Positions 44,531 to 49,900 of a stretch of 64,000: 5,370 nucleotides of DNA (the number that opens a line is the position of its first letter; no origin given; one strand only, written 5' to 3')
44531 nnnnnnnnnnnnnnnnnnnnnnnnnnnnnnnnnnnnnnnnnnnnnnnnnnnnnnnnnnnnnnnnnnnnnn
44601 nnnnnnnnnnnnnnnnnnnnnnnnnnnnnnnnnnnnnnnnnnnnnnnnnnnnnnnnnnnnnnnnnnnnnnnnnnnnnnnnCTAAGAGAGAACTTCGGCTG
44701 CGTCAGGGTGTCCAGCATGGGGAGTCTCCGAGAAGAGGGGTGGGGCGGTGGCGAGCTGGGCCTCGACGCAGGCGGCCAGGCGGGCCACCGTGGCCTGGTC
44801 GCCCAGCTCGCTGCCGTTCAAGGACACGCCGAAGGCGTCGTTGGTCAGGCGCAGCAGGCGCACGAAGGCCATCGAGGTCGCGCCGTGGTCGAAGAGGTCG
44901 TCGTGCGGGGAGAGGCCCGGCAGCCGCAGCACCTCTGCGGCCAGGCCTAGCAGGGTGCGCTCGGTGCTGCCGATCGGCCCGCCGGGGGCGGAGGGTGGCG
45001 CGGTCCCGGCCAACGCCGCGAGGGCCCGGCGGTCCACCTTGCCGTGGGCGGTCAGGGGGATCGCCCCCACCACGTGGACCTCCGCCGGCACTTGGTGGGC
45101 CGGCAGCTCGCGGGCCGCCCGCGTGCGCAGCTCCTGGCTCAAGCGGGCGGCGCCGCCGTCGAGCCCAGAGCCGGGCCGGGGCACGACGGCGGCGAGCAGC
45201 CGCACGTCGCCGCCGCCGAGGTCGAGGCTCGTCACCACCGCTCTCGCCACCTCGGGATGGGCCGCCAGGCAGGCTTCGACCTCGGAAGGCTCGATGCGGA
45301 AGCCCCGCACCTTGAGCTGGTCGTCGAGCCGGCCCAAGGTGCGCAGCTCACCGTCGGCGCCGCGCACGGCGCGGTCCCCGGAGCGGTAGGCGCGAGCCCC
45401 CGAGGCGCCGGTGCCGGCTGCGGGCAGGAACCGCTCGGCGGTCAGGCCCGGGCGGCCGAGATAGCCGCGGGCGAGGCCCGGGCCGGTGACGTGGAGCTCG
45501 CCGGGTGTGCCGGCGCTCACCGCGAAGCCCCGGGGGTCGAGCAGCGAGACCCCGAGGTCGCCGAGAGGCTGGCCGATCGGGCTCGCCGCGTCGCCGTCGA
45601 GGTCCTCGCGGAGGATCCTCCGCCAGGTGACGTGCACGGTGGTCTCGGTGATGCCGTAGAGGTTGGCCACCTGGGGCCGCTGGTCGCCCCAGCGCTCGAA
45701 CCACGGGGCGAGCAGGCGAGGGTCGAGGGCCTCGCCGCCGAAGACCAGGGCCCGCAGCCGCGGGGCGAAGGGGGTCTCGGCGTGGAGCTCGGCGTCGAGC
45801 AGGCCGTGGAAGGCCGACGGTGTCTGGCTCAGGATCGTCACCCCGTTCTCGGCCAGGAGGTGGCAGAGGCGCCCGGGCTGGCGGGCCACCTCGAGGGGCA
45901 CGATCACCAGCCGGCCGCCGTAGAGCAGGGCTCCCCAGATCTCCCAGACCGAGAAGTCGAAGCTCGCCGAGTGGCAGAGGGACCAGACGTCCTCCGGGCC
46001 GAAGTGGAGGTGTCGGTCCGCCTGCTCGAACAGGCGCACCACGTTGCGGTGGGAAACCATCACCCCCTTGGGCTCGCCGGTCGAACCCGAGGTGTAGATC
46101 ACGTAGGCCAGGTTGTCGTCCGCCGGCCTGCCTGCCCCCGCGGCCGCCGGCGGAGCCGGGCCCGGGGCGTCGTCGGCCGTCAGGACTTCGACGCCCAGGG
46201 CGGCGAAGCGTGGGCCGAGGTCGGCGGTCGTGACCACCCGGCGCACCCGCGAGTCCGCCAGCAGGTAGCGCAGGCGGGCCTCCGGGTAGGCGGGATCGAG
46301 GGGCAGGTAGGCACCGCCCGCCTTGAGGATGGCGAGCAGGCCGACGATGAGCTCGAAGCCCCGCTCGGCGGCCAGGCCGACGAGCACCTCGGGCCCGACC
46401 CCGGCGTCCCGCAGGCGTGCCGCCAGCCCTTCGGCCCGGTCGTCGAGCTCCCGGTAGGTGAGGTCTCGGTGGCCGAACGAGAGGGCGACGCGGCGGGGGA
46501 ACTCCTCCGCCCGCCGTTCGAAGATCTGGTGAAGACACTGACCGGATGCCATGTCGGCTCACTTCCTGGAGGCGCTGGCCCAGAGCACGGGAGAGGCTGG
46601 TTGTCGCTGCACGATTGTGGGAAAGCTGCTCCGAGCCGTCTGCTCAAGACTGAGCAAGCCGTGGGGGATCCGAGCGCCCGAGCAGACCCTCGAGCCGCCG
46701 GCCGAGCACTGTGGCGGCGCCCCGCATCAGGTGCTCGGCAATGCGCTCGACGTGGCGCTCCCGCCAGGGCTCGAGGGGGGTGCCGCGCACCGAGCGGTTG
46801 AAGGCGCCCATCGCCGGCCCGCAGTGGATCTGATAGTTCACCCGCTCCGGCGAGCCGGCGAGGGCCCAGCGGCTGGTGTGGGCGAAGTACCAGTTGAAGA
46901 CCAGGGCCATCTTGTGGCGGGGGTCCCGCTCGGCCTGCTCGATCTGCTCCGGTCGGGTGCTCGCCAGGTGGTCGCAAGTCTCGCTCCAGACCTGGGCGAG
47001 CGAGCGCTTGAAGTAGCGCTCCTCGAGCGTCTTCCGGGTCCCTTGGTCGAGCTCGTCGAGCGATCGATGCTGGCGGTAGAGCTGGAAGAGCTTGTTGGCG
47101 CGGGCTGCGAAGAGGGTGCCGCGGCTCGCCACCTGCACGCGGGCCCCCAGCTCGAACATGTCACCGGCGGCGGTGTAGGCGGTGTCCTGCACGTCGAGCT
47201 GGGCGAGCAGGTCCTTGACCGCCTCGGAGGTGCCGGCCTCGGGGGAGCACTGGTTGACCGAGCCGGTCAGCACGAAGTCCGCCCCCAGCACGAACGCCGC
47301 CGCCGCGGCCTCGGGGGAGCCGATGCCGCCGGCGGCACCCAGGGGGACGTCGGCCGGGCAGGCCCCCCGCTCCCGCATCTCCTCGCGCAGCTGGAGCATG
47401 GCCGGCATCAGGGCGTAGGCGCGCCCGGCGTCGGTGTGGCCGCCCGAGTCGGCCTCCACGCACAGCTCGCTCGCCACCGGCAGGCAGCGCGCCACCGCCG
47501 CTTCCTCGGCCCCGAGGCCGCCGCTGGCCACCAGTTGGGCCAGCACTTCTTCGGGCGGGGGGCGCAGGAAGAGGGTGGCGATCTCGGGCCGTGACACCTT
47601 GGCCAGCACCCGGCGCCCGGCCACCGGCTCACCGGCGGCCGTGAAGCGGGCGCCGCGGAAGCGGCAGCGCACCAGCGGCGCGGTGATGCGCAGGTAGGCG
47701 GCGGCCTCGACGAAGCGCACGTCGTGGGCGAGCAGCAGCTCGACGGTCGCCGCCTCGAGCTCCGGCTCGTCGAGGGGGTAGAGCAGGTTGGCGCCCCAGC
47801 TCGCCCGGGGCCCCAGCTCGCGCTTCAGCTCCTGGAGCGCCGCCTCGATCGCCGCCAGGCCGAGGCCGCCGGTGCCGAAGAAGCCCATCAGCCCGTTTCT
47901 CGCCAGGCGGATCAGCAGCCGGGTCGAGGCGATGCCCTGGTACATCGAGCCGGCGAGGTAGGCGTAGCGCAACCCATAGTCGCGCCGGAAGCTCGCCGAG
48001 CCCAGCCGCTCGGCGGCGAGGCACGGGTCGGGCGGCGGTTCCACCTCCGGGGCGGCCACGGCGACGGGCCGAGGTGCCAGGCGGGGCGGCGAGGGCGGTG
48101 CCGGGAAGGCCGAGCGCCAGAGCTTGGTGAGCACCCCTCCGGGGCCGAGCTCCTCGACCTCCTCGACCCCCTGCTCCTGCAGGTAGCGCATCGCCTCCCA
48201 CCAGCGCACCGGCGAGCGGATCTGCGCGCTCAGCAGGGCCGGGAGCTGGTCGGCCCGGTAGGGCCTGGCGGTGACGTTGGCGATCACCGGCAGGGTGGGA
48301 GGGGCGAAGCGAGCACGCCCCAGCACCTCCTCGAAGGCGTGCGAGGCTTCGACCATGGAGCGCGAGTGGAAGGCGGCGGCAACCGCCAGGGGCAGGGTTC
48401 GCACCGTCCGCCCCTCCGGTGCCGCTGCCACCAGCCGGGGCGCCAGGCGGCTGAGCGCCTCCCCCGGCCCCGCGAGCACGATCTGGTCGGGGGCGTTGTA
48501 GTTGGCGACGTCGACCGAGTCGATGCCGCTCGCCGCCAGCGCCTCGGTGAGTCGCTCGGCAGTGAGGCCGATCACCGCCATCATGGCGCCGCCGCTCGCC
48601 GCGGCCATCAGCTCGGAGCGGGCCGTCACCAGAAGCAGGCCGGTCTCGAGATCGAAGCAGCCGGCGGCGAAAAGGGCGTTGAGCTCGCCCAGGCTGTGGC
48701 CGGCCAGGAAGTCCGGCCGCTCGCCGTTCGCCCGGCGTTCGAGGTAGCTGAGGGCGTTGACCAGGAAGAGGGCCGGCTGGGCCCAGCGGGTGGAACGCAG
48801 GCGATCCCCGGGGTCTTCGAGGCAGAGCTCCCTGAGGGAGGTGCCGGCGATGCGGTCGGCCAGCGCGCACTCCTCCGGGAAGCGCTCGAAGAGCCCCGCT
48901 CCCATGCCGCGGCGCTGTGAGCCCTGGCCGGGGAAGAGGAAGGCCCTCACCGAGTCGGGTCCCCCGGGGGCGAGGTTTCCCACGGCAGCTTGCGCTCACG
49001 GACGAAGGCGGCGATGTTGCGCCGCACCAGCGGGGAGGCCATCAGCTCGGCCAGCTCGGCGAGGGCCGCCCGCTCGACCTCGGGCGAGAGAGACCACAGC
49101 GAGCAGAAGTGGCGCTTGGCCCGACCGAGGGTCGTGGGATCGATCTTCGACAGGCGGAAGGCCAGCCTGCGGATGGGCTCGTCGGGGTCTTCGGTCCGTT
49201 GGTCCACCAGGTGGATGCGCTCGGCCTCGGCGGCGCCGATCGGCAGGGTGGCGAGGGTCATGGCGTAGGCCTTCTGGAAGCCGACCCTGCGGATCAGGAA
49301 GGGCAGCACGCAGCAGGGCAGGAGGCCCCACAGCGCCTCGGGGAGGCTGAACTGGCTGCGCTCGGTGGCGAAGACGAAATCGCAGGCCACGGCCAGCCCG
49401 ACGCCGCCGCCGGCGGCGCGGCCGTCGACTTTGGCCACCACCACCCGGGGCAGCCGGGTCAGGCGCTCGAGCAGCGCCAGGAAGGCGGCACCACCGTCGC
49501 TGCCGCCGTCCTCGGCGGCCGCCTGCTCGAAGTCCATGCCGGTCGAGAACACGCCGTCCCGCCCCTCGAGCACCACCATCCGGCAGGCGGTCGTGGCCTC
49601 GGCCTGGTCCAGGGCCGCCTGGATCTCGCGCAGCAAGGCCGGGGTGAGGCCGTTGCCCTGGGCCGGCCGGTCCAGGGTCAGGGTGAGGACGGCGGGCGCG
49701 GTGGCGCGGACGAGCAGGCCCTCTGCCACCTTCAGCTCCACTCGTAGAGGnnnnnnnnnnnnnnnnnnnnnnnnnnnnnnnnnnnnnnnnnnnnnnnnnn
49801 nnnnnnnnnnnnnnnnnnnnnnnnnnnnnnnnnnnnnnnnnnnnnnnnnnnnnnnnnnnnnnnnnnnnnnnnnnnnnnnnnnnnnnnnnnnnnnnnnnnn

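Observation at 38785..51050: Conserved palindromic operator at three cluster promoters, probably the binding site of the cluster Crp/Fnr regulator (including autoregulation)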

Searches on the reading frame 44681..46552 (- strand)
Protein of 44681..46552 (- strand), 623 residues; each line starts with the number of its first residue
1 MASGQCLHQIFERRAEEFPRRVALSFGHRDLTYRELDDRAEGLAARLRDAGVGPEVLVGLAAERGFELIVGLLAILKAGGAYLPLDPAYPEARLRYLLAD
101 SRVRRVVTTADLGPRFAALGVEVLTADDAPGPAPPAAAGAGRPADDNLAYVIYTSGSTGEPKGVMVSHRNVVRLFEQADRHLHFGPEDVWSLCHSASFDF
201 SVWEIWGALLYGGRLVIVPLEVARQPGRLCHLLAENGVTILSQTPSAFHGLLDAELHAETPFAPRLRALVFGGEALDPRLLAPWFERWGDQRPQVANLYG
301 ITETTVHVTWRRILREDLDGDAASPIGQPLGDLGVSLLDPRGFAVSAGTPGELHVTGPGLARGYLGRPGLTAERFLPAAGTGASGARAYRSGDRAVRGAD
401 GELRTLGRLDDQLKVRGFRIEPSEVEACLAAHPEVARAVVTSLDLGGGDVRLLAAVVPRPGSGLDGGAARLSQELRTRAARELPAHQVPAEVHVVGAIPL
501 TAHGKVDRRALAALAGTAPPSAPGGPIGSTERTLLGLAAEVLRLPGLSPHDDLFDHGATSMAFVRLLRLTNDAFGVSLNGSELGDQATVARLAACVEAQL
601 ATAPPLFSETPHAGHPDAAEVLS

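Call 11: search_protein_families(library=pfam, proteins=[window:44681-46552:-])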
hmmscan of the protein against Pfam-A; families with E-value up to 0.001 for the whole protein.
window:44681-46552:- (623 aa): 3 families
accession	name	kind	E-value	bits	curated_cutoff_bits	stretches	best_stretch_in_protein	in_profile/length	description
PF00501.34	AMP-binding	-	8.6e-89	298.4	29.9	1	11-365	1-384/384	AMP-binding enzyme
PF13193.12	AMP-binding_C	-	5.3e-12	46.9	24.5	1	424-505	1-76/76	AMP-binding enzyme C-terminal domain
PF00550.31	PP-binding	-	9.2e-12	45.5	20.8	1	533-596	2-67/67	Phosphopantetheine attachment site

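Call 80: search_protein_families(library=ncbifam, proteins=[window:44681-46549:-], max_evalue=0.00001)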
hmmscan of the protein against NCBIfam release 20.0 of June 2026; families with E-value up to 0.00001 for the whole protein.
window:44681-46549:- (622 aa): 101 families (the best 25 are shown)
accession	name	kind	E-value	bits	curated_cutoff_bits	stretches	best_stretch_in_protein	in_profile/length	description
TIGR01733.1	AA-adenyl-dom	subfamily_domain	2e-126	422.1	317.4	1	31-439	1-409/409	amino acid adenylation domain-containing protein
NF004282.0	PRK05691.1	subfamily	2.7e-118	395.4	4090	1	4-596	1131-1706/4334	non-ribosomal peptide synthase/polyketide synthase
NF038078.1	NRPS_MxcG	equivalog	2e-100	336.9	2300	1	8-597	460-1043/1442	myxochelin non-ribosomal peptide synthetase MxcG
NF041803.1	NRPS_SolG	exception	1.5e-99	334.1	2200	1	6-593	563-1153/1163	solanimycin non-ribosomal peptide synthetase SolG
NF047350.1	aureusi_NRPS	equivalog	2.1e-89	300.2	2500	1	4-596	413-976/2373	aureusimine non-ribosomal peptide synthetase AusA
NF007605.2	PRK10252.1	equivalog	3.6e-87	293.1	2400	1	6-598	456-1044/1292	enterobactin non-ribosomal peptide synthetase EntF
NF003417.0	PRK04813.1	subfamily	1.2e-72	245.1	476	1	10-511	9-500/505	D-alanine--poly(phosphoribitol) ligase subunit DltA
TIGR01734.1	D-ala-DACP-lig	equivalog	5.1e-70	236.4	559.85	1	7-512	4-500/504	D-alanine--poly(phosphoribitol) ligase subunit DltA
NF004837.0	PRK06187.1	subfamily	1.2e-59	202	476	2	143-510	168-518/531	long-chain-fatty-acid--CoA ligase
TIGR03098.1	ligase_PEP_1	hypoth_equivalog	2.1e-56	191.5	592.35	2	141-512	159-516/517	acyl-CoA ligase (AMP-forming), exosortase A system-associated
NF005858.0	PRK07787.1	subfamily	1.1e-47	162.6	575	1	15-511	12-469/471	acyl-CoA synthetase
NF004511.1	PRK05852.1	equivalog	2.5e-44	151.8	650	1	6-513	1-503/505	FadD7 family fatty acid--CoA ligase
TIGR03443.1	alpha_am_amid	equivalog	1.5e-42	145.2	1030.1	3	147-376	417-648/1390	L-aminoadipate-semialdehyde dehydrogenase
NF004822.0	PRK06178.1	equivalog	5.9e-42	144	782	2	138-514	206-567/571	acyl-CoA synthetase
TIGR02262.1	benz_CoA_lig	subfamily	6.1e-41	140.7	375.25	1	21-510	22-505/508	benzoate-CoA ligase family protein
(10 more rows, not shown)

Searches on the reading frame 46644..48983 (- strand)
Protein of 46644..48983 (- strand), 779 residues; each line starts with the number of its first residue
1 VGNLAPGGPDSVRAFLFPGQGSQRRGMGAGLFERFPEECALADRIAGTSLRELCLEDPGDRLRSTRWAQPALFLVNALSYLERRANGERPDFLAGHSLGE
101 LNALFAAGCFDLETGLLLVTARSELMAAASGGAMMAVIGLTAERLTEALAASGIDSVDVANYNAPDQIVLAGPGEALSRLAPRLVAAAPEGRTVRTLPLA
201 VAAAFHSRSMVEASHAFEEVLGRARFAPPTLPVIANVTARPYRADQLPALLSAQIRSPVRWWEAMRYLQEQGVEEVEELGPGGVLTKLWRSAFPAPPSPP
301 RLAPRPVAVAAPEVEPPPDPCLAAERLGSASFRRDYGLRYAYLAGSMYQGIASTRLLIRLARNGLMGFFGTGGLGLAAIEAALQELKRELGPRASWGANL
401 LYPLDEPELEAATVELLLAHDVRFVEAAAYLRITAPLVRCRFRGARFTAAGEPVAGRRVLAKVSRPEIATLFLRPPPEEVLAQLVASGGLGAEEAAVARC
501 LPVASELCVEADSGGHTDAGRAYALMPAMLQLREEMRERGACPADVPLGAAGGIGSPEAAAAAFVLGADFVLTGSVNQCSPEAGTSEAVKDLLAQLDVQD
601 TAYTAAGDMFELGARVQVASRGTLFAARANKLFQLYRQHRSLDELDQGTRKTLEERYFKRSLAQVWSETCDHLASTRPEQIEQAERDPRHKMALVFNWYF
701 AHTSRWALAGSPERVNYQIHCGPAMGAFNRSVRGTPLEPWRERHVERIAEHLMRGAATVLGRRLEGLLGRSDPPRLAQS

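Call 11: search_protein_families(library=pfam, proteins=[window:46644-48983:-])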
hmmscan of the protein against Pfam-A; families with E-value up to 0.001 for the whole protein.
window:46644-48983:- (779 aa): 3 families
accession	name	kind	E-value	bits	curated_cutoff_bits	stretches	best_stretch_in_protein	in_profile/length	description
PF00698.26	Acyl_transf_1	-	7.4e-38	131.2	32.7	1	15-292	2-278/319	Acyl transferase domain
PF21607.2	FabD_helical_ins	-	1.8e-30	105.4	27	1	639-714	1-76/80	[Acyl-carrier-protein] S-malonyltransferase, inserted helical domain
PF03060.21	NMO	-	4.4e-06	26.8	28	1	347-606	18-254/331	Nitronate monooxygenase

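Call 80: search_protein_families(library=ncbifam, proteins=[window:46644-48980:-], max_evalue=0.00001)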
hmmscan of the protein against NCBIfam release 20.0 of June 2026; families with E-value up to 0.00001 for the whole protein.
window:46644-48980:- (778 aa): 9 families
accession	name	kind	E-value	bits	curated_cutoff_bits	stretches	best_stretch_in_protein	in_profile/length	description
TIGR02814.1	pfaD_fam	subfamily_domain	2.7e-186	619.6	449.25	1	322-760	2-442/444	PfaD family polyunsaturated fatty acid/polyketide biosynthesis protein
TIGR00128.1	fabD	equivalog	4.5e-81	272.5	260.9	1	13-288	4-283/290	ACP S-malonyltransferase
TIGR03131.1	malonate_mdcH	equivalog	5.2e-56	190.2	297.9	1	13-296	2-280/297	malonate decarboxylase subunit epsilon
NF045894.1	PKS_plus_SDR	equivalog_domain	3e-53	180.9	1740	1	12-292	532-815/1515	type I polyketide synthase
TIGR02813.1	omega_3_PfaA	subfamily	8.3e-30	102.4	1010.1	1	59-288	645-876/2582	polyketide-type polyunsaturated fatty acid synthase PfaA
NF037940.1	PKS_MbtD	equivalog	8.4e-21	73.8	1150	1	11-278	91-360/978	mycobactin polyketide synthase MbtD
NF041183.1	Pks2_ls1_myc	equivalog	2.9e-20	70.8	2400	1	6-286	527-808/2086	sulfolipid-1 biosynthesis phthioceranic/hydroxyphthioceranic acid synthase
NF037941.1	PKS_NbtC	equivalog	1.8e-16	59.3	1150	1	13-221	98-308/1027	nocobactin polyketide synthase NbtC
NF040607.1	mycolic_Pks13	equivalog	3e-13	48.1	2100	1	12-196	665-855/1680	polyketide synthase Pks13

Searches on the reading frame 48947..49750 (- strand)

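Call 11: search_protein_families(library=pfam, proteins=[window:48947-49750:-])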
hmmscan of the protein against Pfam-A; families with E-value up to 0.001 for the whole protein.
window:48947-49750:- (267 aa): 2 families
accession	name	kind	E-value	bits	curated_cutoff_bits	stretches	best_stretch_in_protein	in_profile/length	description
PF00378.25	ECH_1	-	9.5e-42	143.5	27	1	20-258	5-249/251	Enoyl-CoA hydratase/isomerase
PF16113.10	ECH_2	-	8.6e-22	78.5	27.2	1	23-205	3-189/335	Enoyl-CoA hydratase/isomerase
